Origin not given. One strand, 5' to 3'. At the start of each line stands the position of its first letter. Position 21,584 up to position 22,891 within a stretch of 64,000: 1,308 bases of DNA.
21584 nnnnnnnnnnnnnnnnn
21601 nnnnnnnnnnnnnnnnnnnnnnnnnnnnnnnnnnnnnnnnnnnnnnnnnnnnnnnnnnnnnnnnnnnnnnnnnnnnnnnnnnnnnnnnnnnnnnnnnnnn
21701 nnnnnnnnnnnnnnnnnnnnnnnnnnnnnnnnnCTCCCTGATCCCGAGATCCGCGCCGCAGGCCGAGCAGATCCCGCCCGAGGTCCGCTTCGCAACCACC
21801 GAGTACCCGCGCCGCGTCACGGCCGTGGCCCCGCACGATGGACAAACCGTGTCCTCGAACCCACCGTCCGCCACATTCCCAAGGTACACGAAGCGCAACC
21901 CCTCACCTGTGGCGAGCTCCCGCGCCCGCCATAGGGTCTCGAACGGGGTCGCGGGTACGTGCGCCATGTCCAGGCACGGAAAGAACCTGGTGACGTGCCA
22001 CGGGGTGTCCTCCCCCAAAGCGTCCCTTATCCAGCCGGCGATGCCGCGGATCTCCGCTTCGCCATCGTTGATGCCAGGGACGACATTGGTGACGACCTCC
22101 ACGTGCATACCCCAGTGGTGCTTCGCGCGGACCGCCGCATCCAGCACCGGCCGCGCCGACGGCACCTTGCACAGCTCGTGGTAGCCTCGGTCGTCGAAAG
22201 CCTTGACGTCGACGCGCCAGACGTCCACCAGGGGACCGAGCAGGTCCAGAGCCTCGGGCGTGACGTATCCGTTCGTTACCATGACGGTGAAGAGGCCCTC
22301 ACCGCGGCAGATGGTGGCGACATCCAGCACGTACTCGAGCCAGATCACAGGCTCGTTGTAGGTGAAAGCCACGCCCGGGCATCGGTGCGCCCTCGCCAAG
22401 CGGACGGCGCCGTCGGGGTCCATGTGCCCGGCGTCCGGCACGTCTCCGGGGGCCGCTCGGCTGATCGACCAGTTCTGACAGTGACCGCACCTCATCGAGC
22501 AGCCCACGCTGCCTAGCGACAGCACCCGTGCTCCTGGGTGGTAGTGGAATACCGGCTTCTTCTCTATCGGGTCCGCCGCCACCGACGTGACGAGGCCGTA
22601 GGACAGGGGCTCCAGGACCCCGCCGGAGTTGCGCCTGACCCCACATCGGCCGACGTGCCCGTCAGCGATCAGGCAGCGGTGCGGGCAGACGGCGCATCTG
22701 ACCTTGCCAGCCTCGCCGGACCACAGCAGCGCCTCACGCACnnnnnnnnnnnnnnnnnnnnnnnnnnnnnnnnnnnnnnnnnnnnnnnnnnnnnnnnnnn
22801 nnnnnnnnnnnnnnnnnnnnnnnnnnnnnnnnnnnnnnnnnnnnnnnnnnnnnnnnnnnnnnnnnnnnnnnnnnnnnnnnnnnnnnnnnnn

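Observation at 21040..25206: Four-gene operon-like unit: QueT-family transporter / [FeFe]-hydrogenase-like-GGDEF sensor / orphan AmmeMemo-type radical SAM / Sec-containing DsbA-like protein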

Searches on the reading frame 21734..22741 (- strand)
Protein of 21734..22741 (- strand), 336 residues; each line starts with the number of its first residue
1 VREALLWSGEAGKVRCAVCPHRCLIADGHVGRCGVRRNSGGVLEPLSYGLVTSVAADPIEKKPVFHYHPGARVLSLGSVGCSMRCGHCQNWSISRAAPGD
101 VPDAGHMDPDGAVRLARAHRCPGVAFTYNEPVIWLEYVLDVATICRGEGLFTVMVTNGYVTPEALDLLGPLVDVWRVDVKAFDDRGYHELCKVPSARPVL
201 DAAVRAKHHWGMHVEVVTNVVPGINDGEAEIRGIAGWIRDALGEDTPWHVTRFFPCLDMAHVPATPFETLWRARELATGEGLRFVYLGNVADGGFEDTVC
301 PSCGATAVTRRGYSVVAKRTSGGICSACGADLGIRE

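Call 4: search_protein_families(library=pfam, proteins=[window:21734-22741:-], max_evalue=0.01)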
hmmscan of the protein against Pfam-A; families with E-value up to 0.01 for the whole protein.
window:21734-22741:- (336 aa): 2 families
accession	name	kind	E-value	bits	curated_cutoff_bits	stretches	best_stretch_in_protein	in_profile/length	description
PF04055.27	Radical_SAM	-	5.6e-19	69.4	29.5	1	78-229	4-159/166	Radical SAM superfamily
PF13353.11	Fer4_12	-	0.0057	17.4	22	0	69-164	4-97/137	4Fe-4S single cluster domain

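Call 5: search_protein_families(library=ncbifam, proteins=[window:21734-22741:-], max_evalue=0.01)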
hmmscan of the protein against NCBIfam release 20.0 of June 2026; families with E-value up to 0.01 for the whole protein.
window:21734-22741:- (336 aa): 14 families
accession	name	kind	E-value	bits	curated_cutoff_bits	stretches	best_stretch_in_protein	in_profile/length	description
TIGR04337.1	AmmeMemoSam_rS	hypoth_equivalog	8e-91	304.5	220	1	10-332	8-329/349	AmmeMemoRadiSam system radical SAM enzyme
TIGR02493.1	PFLA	equivalog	1.6e-13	50.6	231.75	1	69-238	14-183/235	pyruvate formate-lyase-activating protein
TIGR02494.1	PFLE_PFLC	subfamily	6.2e-12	45.4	174.35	1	123-241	126-242/293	glycyl-radical enzyme activating protein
NF048010.1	SfplDhtActHpsHDes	equivalog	1.9e-10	40.1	430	1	123-241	134-252/298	(2S)-3-sulfopropanediol dehydratase activating enzyme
TIGR04395.1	cutC_activ_rSAM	equivalog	4.2e-10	39.4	360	1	123-240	132-247/309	choline TMA-lyase-activating enzyme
NF008356.0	PRK11145.1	equivalog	1.2e-09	37.9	375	1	69-240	19-190/246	pyruvate formate lyase 1-activating protein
TIGR04041.1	activase_YjjW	hypoth_equivalog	2.1e-09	37.2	250.2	1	123-252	111-237/276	YjjW family glycine radical enzyme activase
NF033719.1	ind_deCO2_activ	equivalog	4e-09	36.2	425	1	123-240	132-247/302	indoleacetate decarboxylase activase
NF048008.1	SfplDhtActHpfHKleb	equivalog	1e-07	31.6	500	1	123-243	129-247/308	(2S)-3-sulfopropanediol dehydratase activating enzyme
NF043069.1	T4HPD_activ_SAM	equivalog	1.8e-07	30.8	425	1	123-239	126-240/299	trans-4-hydroxy-L-proline dehydratase activase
TIGR02495.1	NrdG2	equivalog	2.5e-07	30.2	131.15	1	79-240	24-182/193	anaerobic ribonucleoside-triphosphate reductase activating protein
NF033717.2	HPDL_rSAM_activ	equivalog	1.5e-06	27.7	420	1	123-239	133-249/311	4-hydroxyphenylacetate decarboxylase activase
TIGR04003.1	rSAM_BssD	equivalog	2e-06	27.2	496.45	1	122-237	129-243/314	[benzylsuccinate synthase]-activating enzyme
TIGR04038.1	tatD_link_rSAM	subfamily_domain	0.00075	19.3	129.7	1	81-196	18-139/192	TatD family nuclease-associated radical SAM protein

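Call 44: search_solved_structures(query=window:21734-22741:-, max_evalue=0.001)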
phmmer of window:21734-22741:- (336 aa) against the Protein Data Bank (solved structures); distinct sequences matched with E-value up to 0.001: 2.
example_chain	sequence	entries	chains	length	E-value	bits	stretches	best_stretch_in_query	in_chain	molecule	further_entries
3c8f_A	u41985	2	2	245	3e-07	33.2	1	69-240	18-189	Pyruvate formate-lyase 1-activating enzyme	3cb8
8fo0_A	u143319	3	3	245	6e-07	32.2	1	69-240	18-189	Pyruvate formate-lyase 1-activating enzyme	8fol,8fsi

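Call 61: find_homologous_proteins(query=window:21734-22741:-, max_evalue=1e-20)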
Query window:21734-22741:- (336 aa): 4843 proteins with E <= 1e-20 among 8000 candidates; the best 120 are listed.
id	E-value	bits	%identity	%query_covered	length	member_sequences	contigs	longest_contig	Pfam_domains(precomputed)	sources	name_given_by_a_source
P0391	6.2e-231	784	99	100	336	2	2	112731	PF04055.28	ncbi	-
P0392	1.4e-164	566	71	100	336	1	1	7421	PF04055.28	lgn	-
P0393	1.4e-156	539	69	100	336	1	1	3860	PF04055.28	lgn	-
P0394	1.3e-154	533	68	100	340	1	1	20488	PF04055.28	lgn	-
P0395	7.3e-154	530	67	100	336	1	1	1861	PF04055.28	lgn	-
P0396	2.1e-150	519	68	100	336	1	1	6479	PF04055.28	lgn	-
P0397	4.0e-150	518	66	99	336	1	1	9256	PF04055.28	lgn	-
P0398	7.7e-150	517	68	100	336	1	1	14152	PF04055.28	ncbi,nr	ncbi:MAG: AmmeMemoRadiSam system radical SAM enzyme [Coriobacteriaceae bacterium]|nr:AmmeMemoRadiSam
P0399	9.4e-150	517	67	100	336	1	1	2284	PF04055.28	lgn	-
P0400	9.1e-148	510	67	100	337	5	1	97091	PF04055.28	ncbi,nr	ncbi:MAG: AmmeMemoRadiSam system radical SAM enzyme [Coriobacteriia bacterium]|nr:AmmeMemoRadiSam sy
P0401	4.1e-147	508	66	99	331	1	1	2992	PF04055.28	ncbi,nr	ncbi:MAG: AmmeMemoRadiSam system radical SAM enzyme [Actinobacteria bacterium]|nr:MAG: AmmeMemoRadiS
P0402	4.5e-147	508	64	100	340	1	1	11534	PF04055.28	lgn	-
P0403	4.8e-147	508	64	100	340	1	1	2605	PF04055.28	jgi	jgi:pyruvate formate lyase activating enzyme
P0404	6.5e-147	508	64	100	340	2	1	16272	PF04055.28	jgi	jgi:pyruvate formate lyase activating enzyme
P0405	9.5e-147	507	65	100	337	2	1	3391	PF04055.28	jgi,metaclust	metaclust:\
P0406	3.1e-146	505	64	100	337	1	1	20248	PF04055.28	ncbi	-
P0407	4.2e-146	505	65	100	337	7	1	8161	PF04055.28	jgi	jgi:pyruvate formate lyase activating enzyme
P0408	4.6e-146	505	66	100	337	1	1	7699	PF04055.28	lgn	-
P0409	5.1e-146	505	65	99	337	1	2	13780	PF04055.28,PF13353.12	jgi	jgi:pyruvate formate lyase activating enzyme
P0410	5.5e-146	505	64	100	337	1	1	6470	PF04055.28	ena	-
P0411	5.8e-146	504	64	100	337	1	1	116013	PF04055.28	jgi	jgi:pyruvate formate lyase activating enzyme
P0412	9.2e-146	504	64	100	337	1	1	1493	PF04055.28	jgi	jgi:pyruvate formate lyase activating enzyme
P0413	1.3e-145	503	65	100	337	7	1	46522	PF04055.28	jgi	jgi:pyruvate formate lyase activating enzyme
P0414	2.8e-145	502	66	100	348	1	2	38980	PF04055.28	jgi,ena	-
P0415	5.8e-145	501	65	100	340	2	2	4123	PF04055.28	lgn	-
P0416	1.1e-144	500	63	100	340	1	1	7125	PF04055.28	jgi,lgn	jgi:pyruvate formate lyase activating enzyme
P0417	1.3e-144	500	65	100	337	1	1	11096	PF04055.28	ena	-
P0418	1.7e-144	500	65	100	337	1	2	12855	PF04055.28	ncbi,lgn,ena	-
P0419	3.1e-144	499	64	100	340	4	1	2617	PF04055.28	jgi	jgi:pyruvate formate lyase activating enzyme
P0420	3.1e-144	499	65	99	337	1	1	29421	PF04055.28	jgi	jgi:pyruvate formate lyase activating enzyme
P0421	3.9e-144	498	64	100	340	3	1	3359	PF04055.28,PF13353.12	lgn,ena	-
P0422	4.0e-144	498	64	100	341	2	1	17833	PF04055.28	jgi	-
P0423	4.0e-144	498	65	100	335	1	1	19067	PF04055.28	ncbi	-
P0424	5.5e-144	498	65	100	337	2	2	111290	PF04055.28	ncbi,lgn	-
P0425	5.8e-144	498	64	100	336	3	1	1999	PF04055.28,PF13353.12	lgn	-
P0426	1.7e-143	496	64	99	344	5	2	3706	PF04055.28,PF13353.12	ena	-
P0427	1.8e-143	496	63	100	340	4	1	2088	PF04055.28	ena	-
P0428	2.9e-143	496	64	100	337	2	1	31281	PF04055.28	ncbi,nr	ncbi:MAG: AmmeMemoRadiSam system radical SAM enzyme [Coriobacteriia bacterium]|nr:AmmeMemoRadiSam sy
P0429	3.5e-143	495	62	100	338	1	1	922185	PF04055.28,PF13353.12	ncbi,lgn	-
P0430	3.8e-143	495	65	100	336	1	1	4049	PF04055.28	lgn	-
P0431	4.0e-143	495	62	100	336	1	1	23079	PF04055.28,PF13353.12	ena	-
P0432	5.2e-143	495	65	100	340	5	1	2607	PF04055.28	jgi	jgi:pyruvate formate lyase activating enzyme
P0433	9.0e-143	494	66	94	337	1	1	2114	PF04055.28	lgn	-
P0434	9.6e-143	494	63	100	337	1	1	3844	PF04055.28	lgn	-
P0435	1.0e-142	494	64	100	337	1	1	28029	PF04055.28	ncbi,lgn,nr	ncbi:MAG: AmmeMemoRadiSam system radical SAM enzyme [Coriobacteriia bacterium]|nr:AmmeMemoRadiSam sy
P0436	1.2e-142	494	64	100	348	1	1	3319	PF04055.28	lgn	-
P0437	1.8e-142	493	63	100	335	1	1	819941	PF04055.28,PF13353.12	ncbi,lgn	-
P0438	1.9e-142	493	65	100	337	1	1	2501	PF04055.28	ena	-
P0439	2.4e-142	493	64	100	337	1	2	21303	PF04055.28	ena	-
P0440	2.5e-142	493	63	99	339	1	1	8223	PF04055.28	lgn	-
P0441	3.3e-142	492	64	100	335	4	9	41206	PF04055.28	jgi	jgi:pyruvate formate lyase activating enzyme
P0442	3.9e-142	492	62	100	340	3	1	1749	PF04055.28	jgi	-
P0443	4.6e-142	492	63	100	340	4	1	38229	PF04055.28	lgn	-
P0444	5.4e-142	491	63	100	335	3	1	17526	PF04055.28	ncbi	-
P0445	5.4e-142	491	62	100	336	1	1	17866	PF04055.28,PF13353.12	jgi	jgi:pyruvate formate lyase activating enzyme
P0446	5.6e-142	491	62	100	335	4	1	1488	PF04055.28,PF13353.12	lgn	-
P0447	5.9e-142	491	65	100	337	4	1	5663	PF04055.28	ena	-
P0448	7.3e-142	491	64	99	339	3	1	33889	PF04055.28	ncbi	-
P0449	7.7e-142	491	64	99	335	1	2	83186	PF04055.28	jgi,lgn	jgi:pyruvate formate lyase activating enzyme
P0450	9.7e-142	491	63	100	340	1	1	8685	PF04055.28,PF13353.12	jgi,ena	-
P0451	1.1e-141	490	62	100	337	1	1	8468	PF04055.28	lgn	-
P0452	1.2e-141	490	65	100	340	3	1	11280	PF04055.28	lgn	-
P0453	1.8e-141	490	62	100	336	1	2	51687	PF04055.28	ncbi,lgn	-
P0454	2.2e-141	489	62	99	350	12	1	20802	PF04055.28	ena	-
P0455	3.2e-141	489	62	100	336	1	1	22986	PF04055.28,PF13353.12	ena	-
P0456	4.4e-141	488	62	100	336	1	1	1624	PF04055.28,PF13353.12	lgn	-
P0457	6.1e-141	488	63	99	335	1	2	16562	PF04055.28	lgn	-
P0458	6.4e-141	488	61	100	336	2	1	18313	PF04055.28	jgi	jgi:pyruvate formate lyase activating enzyme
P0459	7.6e-141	488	63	99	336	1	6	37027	PF04055.28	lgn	-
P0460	1.2e-140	487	63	99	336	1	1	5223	PF04055.28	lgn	-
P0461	1.4e-140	487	62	99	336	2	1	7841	PF04055.28,PF13353.12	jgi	-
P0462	1.6e-140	487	63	100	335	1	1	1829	PF04055.28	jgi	-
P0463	1.7e-140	487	62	99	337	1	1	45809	PF04055.28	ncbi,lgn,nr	ncbi:MAG: AmmeMemoRadiSam system radical SAM enzyme [Coriobacteriia bacterium]|nr:AmmeMemoRadiSam sy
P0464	1.7e-140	486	63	100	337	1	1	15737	PF04055.28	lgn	-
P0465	2.0e-140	486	63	100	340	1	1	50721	PF04055.28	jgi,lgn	jgi:pyruvate formate lyase activating enzyme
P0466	2.2e-140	486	62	100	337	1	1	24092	PF04055.28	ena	-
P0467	2.2e-140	486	63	100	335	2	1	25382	PF04055.28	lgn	-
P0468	2.4e-140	486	60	100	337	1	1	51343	PF04055.28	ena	-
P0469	2.5e-140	486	61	100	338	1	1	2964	PF04055.28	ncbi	-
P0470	3.0e-140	486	63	99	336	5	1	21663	PF04055.28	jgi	-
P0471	3.4e-140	486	65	99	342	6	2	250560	PF04055.28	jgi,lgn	-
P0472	3.5e-140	485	64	99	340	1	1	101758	PF04055.28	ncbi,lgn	-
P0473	3.7e-140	485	63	100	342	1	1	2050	PF04055.28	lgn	-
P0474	4.4e-140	485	65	100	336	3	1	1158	PF04055.28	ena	-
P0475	5.1e-140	485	64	99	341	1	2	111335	PF04055.28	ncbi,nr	ncbi:MAG: AmmeMemoRadiSam system radical SAM enzyme [Coriobacteriia bacterium]|nr:AmmeMemoRadiSam sy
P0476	5.2e-140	485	62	100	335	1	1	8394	PF04055.28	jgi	-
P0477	5.3e-140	485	63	100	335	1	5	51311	PF04055.28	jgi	-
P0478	6.2e-140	485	61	100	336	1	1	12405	PF04055.28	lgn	-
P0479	6.2e-140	485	62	99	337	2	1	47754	PF04055.28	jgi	-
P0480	6.5e-140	485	63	100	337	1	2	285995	PF04055.28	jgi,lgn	-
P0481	7.3e-140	484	63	100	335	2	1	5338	PF04055.28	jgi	jgi:pyruvate formate lyase activating enzyme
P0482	1.1e-139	484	64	100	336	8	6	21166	PF04055.28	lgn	-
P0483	1.4e-139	483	61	99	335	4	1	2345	PF04055.28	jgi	-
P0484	1.6e-139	483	62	100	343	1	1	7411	PF04055.28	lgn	-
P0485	1.7e-139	483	62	100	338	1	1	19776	PF04055.28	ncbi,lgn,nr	ncbi:MAG: AmmeMemoRadiSam system radical SAM enzyme [Coriobacteriia bacterium]|nr:AmmeMemoRadiSam sy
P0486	1.7e-139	483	64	99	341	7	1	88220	PF04055.28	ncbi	ncbi:MAG: AmmeMemoRadiSam system radical SAM enzyme [Coriobacteriia bacterium]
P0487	1.8e-139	483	61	100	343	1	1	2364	PF04055.28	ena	-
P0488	2.0e-139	483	62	100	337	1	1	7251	PF04055.28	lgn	-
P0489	2.1e-139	483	61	100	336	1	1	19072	PF04055.28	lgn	-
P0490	2.3e-139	483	62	100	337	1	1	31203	PF04055.28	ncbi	-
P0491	2.4e-139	483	62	99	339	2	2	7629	PF04055.28,PF13353.12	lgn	-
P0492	2.8e-139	483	61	100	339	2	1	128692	PF04055.28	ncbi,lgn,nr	ncbi:MAG: AmmeMemoRadiSam system radical SAM enzyme [Actinomycetota bacterium]|nr:AmmeMemoRadiSam sy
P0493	3.3e-139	482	63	100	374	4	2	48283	PF04055.28,PF13353.12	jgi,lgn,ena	-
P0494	3.4e-139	482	61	100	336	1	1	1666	PF04055.28,PF13353.12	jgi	jgi:pyruvate formate lyase activating enzyme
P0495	3.6e-139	482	64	100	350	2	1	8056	PF04055.28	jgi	jgi:pyruvate formate lyase activating enzyme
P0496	3.6e-139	482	64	99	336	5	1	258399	PF04055.28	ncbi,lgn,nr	ncbi:MAG: AmmeMemoRadiSam system radical SAM enzyme [Coriobacteriia bacterium]|nr:AmmeMemoRadiSam sy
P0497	3.6e-139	482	61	100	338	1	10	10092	PF04055.28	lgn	-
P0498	4.0e-139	482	62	99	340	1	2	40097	PF04055.28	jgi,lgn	jgi:pyruvate formate lyase activating enzyme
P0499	4.4e-139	482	62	99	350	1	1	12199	PF04055.28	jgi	jgi:pyruvate formate lyase activating enzyme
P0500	5.6e-139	482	63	100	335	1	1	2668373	PF04055.28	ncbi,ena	-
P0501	6.1e-139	481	61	99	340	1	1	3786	PF04055.28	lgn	-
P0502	6.7e-139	481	63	100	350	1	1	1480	PF04055.28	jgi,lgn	jgi:pyruvate formate lyase activating enzyme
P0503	7.3e-139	481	63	99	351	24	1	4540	PF04055.28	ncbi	-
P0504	7.3e-139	481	61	100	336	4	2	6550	PF04055.28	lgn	-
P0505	7.4e-139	481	64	100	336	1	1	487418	PF04055.28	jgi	-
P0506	8.0e-139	481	63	100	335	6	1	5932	PF04055.28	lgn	-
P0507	1.0e-138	481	63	100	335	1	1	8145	PF04055.28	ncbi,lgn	ncbi:MAG TPA: AmmeMemoRadiSam system radical SAM enzyme [Coriobacteriia bacterium]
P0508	1.1e-138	481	62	99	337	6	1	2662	PF04055.28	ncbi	-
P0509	1.6e-138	480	62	100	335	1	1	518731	PF04055.28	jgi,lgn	-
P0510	1.8e-138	480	63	99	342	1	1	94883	PF04055.28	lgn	-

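Call 66: find_encoding_contigs(protein=P0429, flank=8000, max_places=2)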
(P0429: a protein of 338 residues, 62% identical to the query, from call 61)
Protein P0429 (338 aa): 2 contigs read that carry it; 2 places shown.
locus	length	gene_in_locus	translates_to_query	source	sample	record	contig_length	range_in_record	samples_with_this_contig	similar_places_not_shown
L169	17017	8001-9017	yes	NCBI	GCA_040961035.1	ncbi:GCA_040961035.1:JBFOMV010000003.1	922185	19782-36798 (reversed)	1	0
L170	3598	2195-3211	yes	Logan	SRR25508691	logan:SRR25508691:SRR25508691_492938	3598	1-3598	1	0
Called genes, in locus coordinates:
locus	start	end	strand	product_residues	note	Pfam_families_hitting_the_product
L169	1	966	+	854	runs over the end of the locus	PF00672:HAMP, PF01590:GAF, PF13185:GAF_2, PF13492:GAF_3, PF01966:HD, PF13487:HD_5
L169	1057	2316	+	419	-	PF00696:AA_kinase, PF01842:ACT, PF22468:ACT_9, PF13840:ACT_7, PF01842:ACT (weak), PF22468:ACT_9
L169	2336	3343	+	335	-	PF01118:Semialdhyde_dh, PF02774:Semialdhyde_dhC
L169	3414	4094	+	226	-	PF00072:Response_reg, PF00486:Trans_reg_C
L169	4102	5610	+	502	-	PF00672:HAMP, PF00512:HisKA, PF02518:HATPase_c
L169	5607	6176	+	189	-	PF06177:QueT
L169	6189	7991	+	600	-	PF13187:Fer4_9 (weak), PF13237:Fer4_10 (weak), PF02906:Fe_hyd_lg_C, PF00990:GGDEF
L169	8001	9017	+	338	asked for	PF13353:Fer4_12 (weak), PF04055:Radical_SAM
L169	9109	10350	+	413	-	-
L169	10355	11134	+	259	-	PF01925:TauE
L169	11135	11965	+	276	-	PF13673:Acetyltransf_10 (weak), PF00583:Acetyltransf_1, PF13508:Acetyltransf_7, PF08445:FR47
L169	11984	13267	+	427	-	PF13185:GAF_2 (faint), PF13492:GAF_3 (weak), PF06580:His_kinase, PF02518:HATPase_c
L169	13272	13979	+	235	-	PF00072:Response_reg, PF04397:LytTR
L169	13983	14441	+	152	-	PF12850:Metallophos_2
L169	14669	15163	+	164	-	PF00582:Usp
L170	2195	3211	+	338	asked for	PF13353:Fer4_12 (weak), PF04055:Radical_SAM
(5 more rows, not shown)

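Call 87: search_dna_similar(query=window:21734-22741:-, collection=plasmids, mode=protein, max_rows=12)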
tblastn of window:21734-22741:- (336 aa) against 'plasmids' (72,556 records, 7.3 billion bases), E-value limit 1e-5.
Records with a match: 14; places in all: 14; records where one place covers at least 80% of the query: 6.
Best place of each record, by identity: <60% 14.
By first word of the organism name: Azospirillum 5; Sinorhizobium 2; Segatella 1; Ideonella 1; Methylocystis 1; Trichlorobacter 1; Candidatus 1; Chloroflexota 1; Acetoanaerobium 1.
By predicted mobility (MOB-suite, as given by PLSDB): non-mobilizable 12; conjugative 1; mobilizable 1.
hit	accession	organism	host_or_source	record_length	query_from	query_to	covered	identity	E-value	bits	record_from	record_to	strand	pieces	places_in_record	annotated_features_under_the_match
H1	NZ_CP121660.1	Sinorhizobium terangae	Desmanthus virgatus,cell culture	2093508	12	330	95%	40.3%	1e-62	222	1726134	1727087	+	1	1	none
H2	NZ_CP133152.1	Sinorhizobium chiapasense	Acaciella angustissima,cell culture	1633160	12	329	95%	39.5%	1e-58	211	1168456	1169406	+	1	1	none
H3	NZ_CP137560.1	Segatella hominis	Homo sapiens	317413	9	290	84%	41.8%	1e-70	245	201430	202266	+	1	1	amrS: AmmeMemoRadiSam system radical SAM enzyme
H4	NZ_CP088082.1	Ideonella dechloratans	Cell culture,Activated sludge, ...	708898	12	335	96%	36.0%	1e-59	213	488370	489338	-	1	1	amrS: AmmeMemoRadiSam system radical SAM enzyme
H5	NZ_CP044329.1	Methylocystis rosea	-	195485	12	292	84%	40.9%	6e-59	211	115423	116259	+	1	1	none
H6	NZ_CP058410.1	Trichlorobacter lovleyi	whole genome,river sediment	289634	1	330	98%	34.2%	2e-63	224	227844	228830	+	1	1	amrS: AmmeMemoRadiSam system radical SAM enzyme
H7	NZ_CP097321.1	Candidatus Mycobacterium methanotrophicum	mixed culture,Cave biofilm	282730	10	245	70%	38.1%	2e-42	163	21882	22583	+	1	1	none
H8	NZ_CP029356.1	Azospirillum thermophilum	cell culture,hot spring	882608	37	235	59%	29.7%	2e-6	57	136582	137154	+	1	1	pflA: pyruvate formate-lyase-activating protein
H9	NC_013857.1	Azospirillum sp. B510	-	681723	69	238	51%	32.2%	8e-7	58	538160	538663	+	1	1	pflA: pyruvate formate-lyase-activating protein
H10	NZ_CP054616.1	Azospirillum oryzae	cell culture,soil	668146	69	238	51%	30.5%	2e-6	57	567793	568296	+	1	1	pflA: pyruvate formate-lyase-activating protein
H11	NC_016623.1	Azospirillum lipoferum 4B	-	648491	69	238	51%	30.5%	3e-6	57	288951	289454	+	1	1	pflA: pyruvate formate-lyase-activating protein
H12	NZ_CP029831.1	Azospirillum ramasamyi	single cell,Cow dung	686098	69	238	51%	30.5%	3e-6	56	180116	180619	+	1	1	pflA: pyruvate formate-lyase-activating protein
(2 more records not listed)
